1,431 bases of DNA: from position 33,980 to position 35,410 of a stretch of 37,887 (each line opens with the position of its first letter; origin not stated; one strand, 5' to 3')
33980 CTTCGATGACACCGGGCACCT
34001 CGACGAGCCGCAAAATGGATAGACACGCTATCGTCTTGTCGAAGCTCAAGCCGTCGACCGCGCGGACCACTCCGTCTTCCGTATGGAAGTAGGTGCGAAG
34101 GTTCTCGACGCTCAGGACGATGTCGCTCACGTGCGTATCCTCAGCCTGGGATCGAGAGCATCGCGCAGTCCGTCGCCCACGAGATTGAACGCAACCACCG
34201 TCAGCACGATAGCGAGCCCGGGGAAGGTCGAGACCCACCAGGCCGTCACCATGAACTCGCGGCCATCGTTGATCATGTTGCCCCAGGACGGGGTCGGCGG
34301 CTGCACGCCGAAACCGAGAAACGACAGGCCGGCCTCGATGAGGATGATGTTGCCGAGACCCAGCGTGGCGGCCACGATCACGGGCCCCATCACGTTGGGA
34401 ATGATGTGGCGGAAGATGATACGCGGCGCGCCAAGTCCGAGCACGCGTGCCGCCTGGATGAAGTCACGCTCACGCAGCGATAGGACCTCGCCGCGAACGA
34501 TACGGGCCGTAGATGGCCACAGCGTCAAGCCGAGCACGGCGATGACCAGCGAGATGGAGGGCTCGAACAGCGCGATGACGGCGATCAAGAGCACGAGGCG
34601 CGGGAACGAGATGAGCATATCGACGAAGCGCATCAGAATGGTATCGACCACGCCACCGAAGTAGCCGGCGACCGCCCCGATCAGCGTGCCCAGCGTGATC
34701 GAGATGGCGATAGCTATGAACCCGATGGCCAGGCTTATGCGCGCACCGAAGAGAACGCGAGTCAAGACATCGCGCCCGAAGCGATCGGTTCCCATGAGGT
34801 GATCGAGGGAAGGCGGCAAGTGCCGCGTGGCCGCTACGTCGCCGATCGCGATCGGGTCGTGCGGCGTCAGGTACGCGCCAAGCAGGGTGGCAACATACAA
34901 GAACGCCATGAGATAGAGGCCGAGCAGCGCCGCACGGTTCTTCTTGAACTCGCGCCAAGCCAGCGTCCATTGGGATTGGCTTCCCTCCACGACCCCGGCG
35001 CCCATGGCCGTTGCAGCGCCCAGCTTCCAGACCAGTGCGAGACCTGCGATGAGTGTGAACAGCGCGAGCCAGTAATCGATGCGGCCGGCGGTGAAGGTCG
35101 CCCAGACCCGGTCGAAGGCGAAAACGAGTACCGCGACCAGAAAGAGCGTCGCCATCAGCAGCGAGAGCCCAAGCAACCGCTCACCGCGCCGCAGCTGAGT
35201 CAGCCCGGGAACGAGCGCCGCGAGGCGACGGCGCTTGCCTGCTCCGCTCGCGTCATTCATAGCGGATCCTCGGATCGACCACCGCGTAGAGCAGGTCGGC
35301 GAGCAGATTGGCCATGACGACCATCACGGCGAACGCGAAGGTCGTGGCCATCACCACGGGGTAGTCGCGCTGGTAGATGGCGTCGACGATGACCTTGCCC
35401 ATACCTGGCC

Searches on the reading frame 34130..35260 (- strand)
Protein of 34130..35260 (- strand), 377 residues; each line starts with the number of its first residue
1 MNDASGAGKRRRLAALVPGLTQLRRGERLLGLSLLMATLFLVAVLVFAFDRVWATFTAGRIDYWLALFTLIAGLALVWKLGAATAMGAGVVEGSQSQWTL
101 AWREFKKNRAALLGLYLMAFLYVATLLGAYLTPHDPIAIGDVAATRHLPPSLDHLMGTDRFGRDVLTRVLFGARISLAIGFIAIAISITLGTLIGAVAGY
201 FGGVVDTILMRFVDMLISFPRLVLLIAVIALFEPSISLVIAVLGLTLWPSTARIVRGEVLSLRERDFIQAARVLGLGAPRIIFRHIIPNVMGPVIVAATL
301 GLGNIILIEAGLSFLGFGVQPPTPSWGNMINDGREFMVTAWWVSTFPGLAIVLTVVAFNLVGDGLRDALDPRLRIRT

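Call 34: find_encoding_contigs(protein=window:34130-35260:-, flank=10000, max_places=5)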
Protein window:34130-35260:- (377 aa): no gene with exactly this product is on record in the collection.
